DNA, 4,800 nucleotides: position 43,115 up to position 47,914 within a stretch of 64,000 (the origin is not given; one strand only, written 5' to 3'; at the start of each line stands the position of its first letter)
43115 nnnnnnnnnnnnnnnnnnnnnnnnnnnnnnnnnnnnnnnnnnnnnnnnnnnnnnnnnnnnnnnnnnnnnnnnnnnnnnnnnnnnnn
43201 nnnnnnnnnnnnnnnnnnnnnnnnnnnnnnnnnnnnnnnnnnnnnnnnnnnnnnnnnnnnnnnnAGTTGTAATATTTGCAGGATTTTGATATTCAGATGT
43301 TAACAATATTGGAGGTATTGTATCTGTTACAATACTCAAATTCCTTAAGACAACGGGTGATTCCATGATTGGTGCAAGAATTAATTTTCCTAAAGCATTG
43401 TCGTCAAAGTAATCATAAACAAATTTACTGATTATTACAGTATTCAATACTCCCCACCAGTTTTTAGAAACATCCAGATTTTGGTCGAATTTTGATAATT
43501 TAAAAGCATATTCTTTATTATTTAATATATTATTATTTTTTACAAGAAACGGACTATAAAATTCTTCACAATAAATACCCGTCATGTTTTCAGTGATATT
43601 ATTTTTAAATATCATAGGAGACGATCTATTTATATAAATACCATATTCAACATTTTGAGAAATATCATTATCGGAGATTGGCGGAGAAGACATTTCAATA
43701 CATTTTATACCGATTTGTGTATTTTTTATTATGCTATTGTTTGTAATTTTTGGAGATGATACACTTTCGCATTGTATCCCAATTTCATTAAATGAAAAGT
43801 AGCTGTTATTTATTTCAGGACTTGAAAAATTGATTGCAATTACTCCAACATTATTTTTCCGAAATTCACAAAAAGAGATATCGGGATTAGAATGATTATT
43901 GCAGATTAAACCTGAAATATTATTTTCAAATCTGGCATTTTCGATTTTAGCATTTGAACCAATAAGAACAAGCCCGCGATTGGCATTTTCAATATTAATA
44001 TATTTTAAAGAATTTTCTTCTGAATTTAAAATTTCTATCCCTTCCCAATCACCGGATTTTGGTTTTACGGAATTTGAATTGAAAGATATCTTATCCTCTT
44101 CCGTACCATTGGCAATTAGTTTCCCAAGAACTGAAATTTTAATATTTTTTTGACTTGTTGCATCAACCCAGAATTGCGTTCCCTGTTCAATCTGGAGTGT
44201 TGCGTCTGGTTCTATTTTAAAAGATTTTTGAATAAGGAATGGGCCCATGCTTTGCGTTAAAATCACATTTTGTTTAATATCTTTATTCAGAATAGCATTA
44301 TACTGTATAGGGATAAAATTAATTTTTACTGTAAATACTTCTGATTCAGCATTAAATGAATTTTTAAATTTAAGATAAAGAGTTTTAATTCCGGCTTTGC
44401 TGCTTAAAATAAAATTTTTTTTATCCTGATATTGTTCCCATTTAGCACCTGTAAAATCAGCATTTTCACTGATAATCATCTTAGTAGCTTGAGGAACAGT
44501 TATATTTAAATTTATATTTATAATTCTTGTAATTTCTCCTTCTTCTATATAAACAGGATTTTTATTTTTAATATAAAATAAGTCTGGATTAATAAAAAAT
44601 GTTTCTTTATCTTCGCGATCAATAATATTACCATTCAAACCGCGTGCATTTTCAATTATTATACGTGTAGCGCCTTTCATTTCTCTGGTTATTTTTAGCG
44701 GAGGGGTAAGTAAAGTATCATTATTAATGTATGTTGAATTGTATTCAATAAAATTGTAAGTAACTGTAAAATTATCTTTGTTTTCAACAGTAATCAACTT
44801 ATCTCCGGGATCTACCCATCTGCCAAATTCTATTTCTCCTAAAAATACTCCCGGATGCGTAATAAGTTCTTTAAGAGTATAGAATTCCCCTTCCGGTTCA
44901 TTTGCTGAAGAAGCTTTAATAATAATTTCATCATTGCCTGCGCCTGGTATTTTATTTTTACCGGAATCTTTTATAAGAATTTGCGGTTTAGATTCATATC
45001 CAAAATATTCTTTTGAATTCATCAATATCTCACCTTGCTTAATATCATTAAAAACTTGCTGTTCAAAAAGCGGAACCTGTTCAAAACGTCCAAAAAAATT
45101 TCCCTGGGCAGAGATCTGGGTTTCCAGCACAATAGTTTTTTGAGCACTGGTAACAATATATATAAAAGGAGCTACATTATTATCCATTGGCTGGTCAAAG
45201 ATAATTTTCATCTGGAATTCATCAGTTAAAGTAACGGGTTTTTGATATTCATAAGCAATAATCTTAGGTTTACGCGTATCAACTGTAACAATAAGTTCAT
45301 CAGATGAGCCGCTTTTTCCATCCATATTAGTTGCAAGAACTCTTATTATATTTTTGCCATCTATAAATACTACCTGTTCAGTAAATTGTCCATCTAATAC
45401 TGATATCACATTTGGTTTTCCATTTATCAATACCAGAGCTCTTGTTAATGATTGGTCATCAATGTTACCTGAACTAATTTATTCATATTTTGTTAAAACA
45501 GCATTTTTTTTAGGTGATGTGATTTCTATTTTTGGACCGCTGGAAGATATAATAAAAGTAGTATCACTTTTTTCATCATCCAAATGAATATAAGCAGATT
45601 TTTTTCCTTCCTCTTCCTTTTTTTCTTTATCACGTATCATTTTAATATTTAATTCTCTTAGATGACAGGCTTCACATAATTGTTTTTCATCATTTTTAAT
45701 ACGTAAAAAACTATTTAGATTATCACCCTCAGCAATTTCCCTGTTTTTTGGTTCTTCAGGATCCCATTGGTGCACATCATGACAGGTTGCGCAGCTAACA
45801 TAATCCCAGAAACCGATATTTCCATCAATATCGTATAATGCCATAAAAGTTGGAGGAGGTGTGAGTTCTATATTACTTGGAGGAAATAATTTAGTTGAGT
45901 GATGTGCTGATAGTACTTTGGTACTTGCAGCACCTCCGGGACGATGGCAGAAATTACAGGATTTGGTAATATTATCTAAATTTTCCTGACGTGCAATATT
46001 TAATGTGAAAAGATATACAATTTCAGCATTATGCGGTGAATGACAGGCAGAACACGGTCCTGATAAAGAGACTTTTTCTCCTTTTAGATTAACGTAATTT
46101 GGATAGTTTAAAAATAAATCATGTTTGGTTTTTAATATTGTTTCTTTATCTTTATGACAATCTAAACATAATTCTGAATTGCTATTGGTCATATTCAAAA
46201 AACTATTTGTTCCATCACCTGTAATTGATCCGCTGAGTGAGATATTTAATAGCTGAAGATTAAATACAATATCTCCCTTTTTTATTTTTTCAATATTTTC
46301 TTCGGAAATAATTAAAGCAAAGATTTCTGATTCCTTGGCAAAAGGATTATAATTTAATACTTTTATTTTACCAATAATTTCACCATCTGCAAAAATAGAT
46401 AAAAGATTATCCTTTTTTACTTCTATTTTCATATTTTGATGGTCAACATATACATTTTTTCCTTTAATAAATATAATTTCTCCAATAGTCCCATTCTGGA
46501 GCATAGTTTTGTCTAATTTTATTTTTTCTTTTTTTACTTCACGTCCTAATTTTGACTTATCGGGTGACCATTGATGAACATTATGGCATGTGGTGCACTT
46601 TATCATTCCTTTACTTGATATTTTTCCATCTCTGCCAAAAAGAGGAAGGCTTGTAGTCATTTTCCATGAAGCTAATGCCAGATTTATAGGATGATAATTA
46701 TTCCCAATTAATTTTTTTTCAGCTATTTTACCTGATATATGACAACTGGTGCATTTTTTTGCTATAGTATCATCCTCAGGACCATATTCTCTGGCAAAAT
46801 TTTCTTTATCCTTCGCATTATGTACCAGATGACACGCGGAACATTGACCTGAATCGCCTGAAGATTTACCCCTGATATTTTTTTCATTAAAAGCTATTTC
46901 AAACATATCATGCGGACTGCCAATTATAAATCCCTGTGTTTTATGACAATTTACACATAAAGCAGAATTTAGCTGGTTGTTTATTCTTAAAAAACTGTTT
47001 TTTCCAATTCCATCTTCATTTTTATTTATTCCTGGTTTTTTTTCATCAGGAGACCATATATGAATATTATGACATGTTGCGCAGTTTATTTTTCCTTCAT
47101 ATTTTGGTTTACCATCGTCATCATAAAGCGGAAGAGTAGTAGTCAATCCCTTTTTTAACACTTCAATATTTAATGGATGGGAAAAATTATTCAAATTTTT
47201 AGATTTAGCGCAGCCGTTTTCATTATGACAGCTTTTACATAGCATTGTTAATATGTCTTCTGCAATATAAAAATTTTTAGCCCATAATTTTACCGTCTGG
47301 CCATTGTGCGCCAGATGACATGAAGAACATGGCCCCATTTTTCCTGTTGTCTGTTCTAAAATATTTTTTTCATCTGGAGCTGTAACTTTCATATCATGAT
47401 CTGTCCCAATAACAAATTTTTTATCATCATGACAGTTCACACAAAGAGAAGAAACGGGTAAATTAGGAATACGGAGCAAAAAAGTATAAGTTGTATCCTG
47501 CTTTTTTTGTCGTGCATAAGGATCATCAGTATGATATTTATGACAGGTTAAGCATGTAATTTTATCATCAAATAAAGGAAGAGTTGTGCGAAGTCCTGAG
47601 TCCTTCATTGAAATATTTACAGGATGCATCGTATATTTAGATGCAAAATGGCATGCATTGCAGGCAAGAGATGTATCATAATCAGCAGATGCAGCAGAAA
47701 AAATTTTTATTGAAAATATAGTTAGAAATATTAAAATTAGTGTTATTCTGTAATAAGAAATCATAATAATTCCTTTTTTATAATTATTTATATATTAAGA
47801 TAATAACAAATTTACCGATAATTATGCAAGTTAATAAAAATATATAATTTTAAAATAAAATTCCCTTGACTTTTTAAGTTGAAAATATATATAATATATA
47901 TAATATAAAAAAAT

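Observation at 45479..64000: Dense cluster of four giant multiheme cytochromes (about 80 heme sites) with NHL propeller and a 1602-aa beta-helix/Ig surface protein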

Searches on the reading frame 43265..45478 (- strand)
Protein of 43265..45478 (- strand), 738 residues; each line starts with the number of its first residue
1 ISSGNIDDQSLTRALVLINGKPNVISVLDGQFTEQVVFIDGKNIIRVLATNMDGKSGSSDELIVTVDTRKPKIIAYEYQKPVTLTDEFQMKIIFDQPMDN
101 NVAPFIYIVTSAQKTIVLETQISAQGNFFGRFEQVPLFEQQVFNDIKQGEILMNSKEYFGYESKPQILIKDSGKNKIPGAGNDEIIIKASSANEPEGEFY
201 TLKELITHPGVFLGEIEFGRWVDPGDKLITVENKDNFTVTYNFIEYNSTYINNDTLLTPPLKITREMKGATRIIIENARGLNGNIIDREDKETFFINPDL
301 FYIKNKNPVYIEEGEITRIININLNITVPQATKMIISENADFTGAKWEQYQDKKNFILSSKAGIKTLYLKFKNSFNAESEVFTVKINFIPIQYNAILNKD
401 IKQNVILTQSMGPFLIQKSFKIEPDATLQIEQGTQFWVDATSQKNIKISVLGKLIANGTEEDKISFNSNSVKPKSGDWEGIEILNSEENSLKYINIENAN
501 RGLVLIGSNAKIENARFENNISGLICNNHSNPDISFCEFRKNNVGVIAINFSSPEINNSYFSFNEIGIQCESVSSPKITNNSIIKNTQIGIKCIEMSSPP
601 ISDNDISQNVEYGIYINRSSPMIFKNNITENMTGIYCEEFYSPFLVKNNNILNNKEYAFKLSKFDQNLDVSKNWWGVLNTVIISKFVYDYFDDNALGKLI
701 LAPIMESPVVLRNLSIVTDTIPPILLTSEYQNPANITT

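Call 67: find_related_loci(query=A1, collection=metagenome_contigs, flank=10000)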
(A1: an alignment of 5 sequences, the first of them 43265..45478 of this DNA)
Query A1 (738 aa) in metagenome_contigs; peptide patterns used: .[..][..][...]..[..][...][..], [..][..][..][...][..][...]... (x = any residue, [..] = any of these).
600 stretches matched a pattern (row limit reached: there are more); 12 encode a relative of the query (tblastn E <= 1e-3); 12 distinct loci.
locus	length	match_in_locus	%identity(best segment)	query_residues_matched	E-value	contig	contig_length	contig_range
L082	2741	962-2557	28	412-709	9e-20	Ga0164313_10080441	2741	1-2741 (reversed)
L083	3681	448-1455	27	385-707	2e-18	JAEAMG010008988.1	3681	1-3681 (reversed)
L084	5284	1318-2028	32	426-704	8e-17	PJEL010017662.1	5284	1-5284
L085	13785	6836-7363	34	412-599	2e-15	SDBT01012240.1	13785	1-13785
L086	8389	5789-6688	24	397-709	3e-14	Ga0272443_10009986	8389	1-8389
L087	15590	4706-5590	27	401-708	2e-12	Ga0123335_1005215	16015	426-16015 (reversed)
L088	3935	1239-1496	36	622-708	2e-12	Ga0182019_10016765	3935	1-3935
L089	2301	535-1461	26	412-708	3e-12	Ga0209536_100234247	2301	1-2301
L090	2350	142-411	32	618-708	5e-11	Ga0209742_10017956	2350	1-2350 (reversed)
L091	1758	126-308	39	646-707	7e-9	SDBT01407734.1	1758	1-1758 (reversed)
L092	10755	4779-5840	25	384-707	3e-7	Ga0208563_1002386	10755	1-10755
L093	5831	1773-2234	30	556-707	8e-6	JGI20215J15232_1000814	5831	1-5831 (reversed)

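Call 86: predict_structure(alignment_id=A1)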
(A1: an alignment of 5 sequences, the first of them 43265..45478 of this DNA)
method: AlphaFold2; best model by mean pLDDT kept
length: 738 residues; sequences in the alignment: 5
mean_pLDDT: 73.6   pTM: 0.53
mean pLDDT of the five models: 73.6, 72.4, 71.4, 69.1, 63.9
residues with pLDDT >= 90: 263; 70-90: 222; 50-70: 88; < 50: 165
segments of 3 or more residues with pLDDT < 50: 119-182, 191-194, 207-211, 213-246, 684-738
pLDDT, mean of each block of 10 residues (from residue 1): 80 79 82 80 81 74 78 79 60 80 72 66 35 34 28 32 44 40 52 50 49 44 30 35 45 70 72 80 74 71 76 86 88 93 91 91 91 85 89 87 95 92 97 93 84 97 93 87 95 97 97 97 97 98 97 97 98 95 98 94 96 94 92 90 77 85 68 57 47 36 30 31 34 29
secondary structure, 60 per line:
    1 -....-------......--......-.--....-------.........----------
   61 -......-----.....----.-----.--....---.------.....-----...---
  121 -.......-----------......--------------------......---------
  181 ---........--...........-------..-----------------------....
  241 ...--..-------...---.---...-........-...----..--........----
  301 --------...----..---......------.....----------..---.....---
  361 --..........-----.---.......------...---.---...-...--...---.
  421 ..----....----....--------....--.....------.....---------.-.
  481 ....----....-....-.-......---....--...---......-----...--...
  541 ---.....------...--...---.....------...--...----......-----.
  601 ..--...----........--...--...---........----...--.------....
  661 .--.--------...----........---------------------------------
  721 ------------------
elements in order (helices of 4 or more, strands of 3 or more residues): E2-5 E13-18 E21-26 E31-34 E42-50 E62-67 E73-77 E91-94 E105-109 E115-117 E122-128 H140-145 E166-171 E184-191 E194-204 E237-243 E255-257 E269-276 E278-280 E289-296 E309-311 E321-326 E333-337 E353-357 E363-372 E382-388 E395-397 E405-407 E414-416 E420-422 E427-430 E435-438 E447-450 E453-457 E464-468 E480-484 E489-492 E494-497 E501-506 E510-513 E516-518 E522-527 E533-535 E538-540 E544-548 E555-557 E560-562 E566-570 E577-579 E582-584 E589-594 E600-602 E605-607 E612-619 E622-624 E627-629 E633-640 E645-647 E657-661 E673-675 H680-687

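Call 89: fold_search(model_id=the predicted structure, library=pdb)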
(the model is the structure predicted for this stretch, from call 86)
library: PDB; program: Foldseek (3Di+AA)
matches with E <= 10: 1592; with E <= 0.001: 28
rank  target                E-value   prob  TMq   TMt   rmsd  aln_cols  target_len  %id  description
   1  9flp_A                1.5e-06  1.00  0.11  0.09  43.7       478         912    9  CryoEM structure of the neck (1403-2314) in the grappling hook protein A (GhpA) in the bacterium Aureispira sp. CCB-QB (released 2024-10-16)
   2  2uve_B                5.1e-06  1.00  0.23  0.29  21.8       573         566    8  Structure of Yersinia enterocolitica Family 28 Exopolygalacturonase (released 2007-05-08)
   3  2uve_A                8.5e-06  1.00  0.22  0.28  22.2       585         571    9  Structure of Yersinia enterocolitica Family 28 Exopolygalacturonase (released 2007-05-08)
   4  9flw_A                8.9e-06  1.00  0.11  0.15  28.9       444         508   11  CryoEM structure of the fragment-6 (3571-4078) in the grappling hook protein A (GhpA) in the bacterium Aureispira sp.  (released 2024-10-16)
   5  2yn5_B                1.7e-05  1.00  0.15  0.30  11.4       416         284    8  Structural insight into the giant calcium-binding adhesin SiiE: implications for the adhesion of Salmonella enterica t (released 2013-04-03)
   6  9g8b_A                1.7e-05  1.00  0.14  0.24  14.3       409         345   11  CryoEM structure of the fragment-2 (2892-3236) in the grappling hook protein A (GhpA) in the bacterium Aureispira sp.  (released 2024-10-16)
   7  2uvf_B                1.8e-05  1.00  0.22  0.27  21.6       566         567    8  Structure of Yersinia enterocolitica Family 28 Exopolygalacturonase in Complex with Digalaturonic Acid (released 2007-05-08)
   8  9flu_A                3.4e-05  1.00  0.13  0.24  14.2       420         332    9  CryoEM structure of the fragment-1 (3402-3733) in the grappling hook protein A (GhpA) in the bacterium Aureispira sp.  (released 2024-10-16)
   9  9u61_E                9.9e-05  0.91  0.09  0.05  32.6       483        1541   11  CP/MBL pathways C3 convertase C4b2a and C3 complex (released 2026-01-14)
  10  2w1n                  1.1e-04  1.00  0.10  0.28  13.6       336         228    9  cohesin and fibronectin type-III double module construct from the Clostridium perfringens glycoside hydrolase GH84C (released 2009-02-03)
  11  7v3p_A                1.2e-04  1.00  0.16  0.15  17.9       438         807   10  Cryo-EM structure of the IGF1R/insulin complex (released 2022-08-17)
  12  8q6t_I                1.5e-04  1.00  0.12  0.09  16.0       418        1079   11  Helical reconstruction of the relaxed thick filament from FIB milled left ventricular mouse myofibrils (released 2023-11-01)
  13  9ozi_A                2.0e-04  0.93  0.10  0.05  26.1       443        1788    8  Cryo-EM structure of chicken ROS1 in apo-state. This is the complete map and model. (released 2026-02-25)
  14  7zgj_A                2.2e-04  0.92  0.11  0.12  32.9       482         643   10  Trypanosoma brucei gambiense ISG65 in complex with human complement component C3 (released 2023-04-05)
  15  4ybh_A                2.4e-04  0.99  0.12  0.22  14.6       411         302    7  Crystal structure of the human RAGE ectodomain (VC1C2 fragment) in complex with human S100A6 (released 2016-03-02)
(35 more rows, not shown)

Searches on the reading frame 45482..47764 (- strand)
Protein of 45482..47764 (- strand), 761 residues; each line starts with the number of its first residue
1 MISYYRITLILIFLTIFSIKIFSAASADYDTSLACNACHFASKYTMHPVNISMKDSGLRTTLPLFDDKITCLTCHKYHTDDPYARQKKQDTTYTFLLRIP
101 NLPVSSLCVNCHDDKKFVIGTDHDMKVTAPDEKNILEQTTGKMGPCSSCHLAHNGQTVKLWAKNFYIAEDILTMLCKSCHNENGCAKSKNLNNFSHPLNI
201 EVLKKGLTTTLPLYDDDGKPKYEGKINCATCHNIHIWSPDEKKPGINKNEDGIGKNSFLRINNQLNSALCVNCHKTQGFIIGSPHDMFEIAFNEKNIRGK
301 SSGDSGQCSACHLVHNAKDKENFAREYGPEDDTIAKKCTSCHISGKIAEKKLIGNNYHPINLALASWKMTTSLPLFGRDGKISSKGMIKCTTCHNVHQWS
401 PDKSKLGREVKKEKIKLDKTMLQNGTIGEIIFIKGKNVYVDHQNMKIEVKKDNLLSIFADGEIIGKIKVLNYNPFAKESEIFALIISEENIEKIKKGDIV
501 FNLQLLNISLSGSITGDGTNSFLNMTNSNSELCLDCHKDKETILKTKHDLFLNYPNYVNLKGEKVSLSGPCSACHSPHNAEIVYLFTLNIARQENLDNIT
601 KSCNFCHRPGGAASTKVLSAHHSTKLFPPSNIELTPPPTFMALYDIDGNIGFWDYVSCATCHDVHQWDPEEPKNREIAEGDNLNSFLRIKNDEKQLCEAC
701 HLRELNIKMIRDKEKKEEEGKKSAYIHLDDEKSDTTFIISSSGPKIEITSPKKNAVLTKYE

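Call 9: search_protein_families(library=pfam, proteins=[window:45482-47764:-], max_evalue=0.01)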
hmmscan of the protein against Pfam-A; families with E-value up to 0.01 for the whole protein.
window:45482-47764:- (761 aa): 5 families
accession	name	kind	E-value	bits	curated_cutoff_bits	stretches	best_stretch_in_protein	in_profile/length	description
PF22113.1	Mtrc-MtrF_II-IV_dom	-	1.1e-21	77.5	30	3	145-319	8-170/176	Outer membrane cytochrome MtrC/MtrF-like, domains II/IV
PF09699.15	Paired_CXXCH_1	-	2.5e-21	75.5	20.6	1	305-343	6-37/41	Doubled CXXCH motif (Paired_CXXCH_1)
PF14522.11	Cytochrome_C7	-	2.5e-16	59.7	24.8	2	529-608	12-67/67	Cytochrome c7 and related cytochrome c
PF14537.11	Cytochrom_c3_2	-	8.5e-14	52.2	25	1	68-181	6-79/79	Cytochrome c3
PF03150.19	CCP_MauG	-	0.0021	19.1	25.6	1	379-444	13-78/149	Di-haem cytochrome c peroxidase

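Call 19: search_solved_structures(query=window:45482-47764:-, max_evalue=0.01)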
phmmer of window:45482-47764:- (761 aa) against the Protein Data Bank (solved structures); distinct sequences matched with E-value up to 0.01: 0.

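Call 29: search_protein_families(library=ncbifam, proteins=[window:45482-47764:-], max_evalue=0.01)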
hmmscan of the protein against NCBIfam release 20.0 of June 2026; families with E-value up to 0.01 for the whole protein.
window:45482-47764:- (761 aa): 3 families
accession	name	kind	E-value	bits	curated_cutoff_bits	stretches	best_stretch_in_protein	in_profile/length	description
TIGR01905.1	paired_CXXCH_1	subfamily_domain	2.3e-16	59.4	25.2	0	525-541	24-40/41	doubled CXXCH domain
TIGR03508.1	decahem_SO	subfamily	3.6e-09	36.5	192.2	1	34-194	4-164/258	DmsE family decaheme c-type cytochrome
TIGR02161.1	napC_nirT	subfamily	0.0065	16.4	310.6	1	505-579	21-86/185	periplasmic nitrate (or nitrite) reductase c-type cytochrome, NapC/NirT family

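Call 96: search_solved_structures(query=A3, max_evalue=1)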
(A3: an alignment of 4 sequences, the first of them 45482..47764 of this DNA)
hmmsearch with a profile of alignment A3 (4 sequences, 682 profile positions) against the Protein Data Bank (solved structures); distinct sequences matched with E-value up to 1: 14.
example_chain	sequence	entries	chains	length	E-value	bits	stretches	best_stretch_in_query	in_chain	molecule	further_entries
6i5b_A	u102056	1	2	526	0.001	20.7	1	11-73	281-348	Uncharacterized protein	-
9yuq_N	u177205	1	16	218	0.0017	20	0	539-604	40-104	Putative multiheme cytochrome c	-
2rf7_A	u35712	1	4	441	0.0036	18.9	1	117-303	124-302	Cytochrome c-552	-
1gu6_A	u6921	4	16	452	0.0039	18.8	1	117-303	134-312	CYTOCHROME C552 | Cytochrome c-552 | Cytochrome c nitrite reductase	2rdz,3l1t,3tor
2j7a_A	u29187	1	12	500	0.0039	18.8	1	233-286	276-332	CYTOCHROME C NITRITE REDUCTASE NRFA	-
2vr0_A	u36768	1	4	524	0.0045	18.6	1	233-286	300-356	CYTOCHROME C NITRITE REDUCTASE, CATALYTIC SUBUNIT NFRA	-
6qvm_A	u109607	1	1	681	0.0057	18.2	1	2-70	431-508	Multiheme cytochrome cf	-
4wjy_A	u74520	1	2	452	0.0094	17.5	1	234-303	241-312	Cytochrome c-552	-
7tfs_A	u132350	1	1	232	0.072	14.6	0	69-110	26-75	Cytochrome c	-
1oah_A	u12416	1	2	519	0.29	12.6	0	244-286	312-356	CYTOCHROME C NITRITE REDUCTASE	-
8bcx_A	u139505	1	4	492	0.3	12.5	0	37-95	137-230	Nitrite reductase (cytochrome; ammonia-forming)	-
1ayf_A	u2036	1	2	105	0.38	12.2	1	157-195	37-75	ADRENODOXIN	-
3na0_C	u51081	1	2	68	0.39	12.2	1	157-194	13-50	Adrenodoxin, mitochondrial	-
2bt6_A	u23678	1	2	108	0.4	12.1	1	157-195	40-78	ADRENODOXIN 1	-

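Call 101: predict_structure(alignment_id=A3)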
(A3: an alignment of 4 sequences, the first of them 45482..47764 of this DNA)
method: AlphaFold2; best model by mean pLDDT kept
length: 761 residues; sequences in the alignment: 4
mean_pLDDT: 33.5   pTM: 0.22
mean pLDDT of the five models: 33.5, 32.8, 31.6, 31.1, 29.7
residues with pLDDT >= 90: 0; 70-90: 69; 50-70: 39; < 50: 653
segments of 3 or more residues with pLDDT < 50: 20-416, 507-761
pLDDT, mean of each block of 10 residues (from residue 1): 72 67 34 28 20 21 23 26 27 23 26 26 25 30 27 25 28 34 27 24 25 34 34 26 22 21 22 22 22 31 28 28 35 34 26 22 24 36 38 29 23 43 73 84 65 79 78 59 76 83 52 22 21 23 22 26 32 28 23 33 38 33 25 25 29 26 26 26 24 25 25 29 22 22 24 25 27
secondary structure, 60 per line:
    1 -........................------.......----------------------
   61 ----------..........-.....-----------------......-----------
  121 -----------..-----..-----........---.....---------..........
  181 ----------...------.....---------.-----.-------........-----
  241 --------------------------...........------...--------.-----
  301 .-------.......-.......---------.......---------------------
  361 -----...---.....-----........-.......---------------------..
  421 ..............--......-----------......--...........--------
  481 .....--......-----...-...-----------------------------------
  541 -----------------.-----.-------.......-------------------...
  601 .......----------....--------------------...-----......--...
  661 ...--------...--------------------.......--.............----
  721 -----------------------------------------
elements in order (helices of 4 or more, strands of 3 or more residues): H2-25 H32-38 H71-80 H82-86 H104-109 H146-153 H157-161 H171-180 H200-204 H228-235 H267-277 H309-315 H317-323 H333-339 E372-376 E382-389 H391-397 H419-425 E426-434 E437-442 E454-459 E462-472 E481-485 H488-493 E499-501 H572-578 H598-607 H618-621 E642-644 E650-655 H658-663 H695-701 H704-716
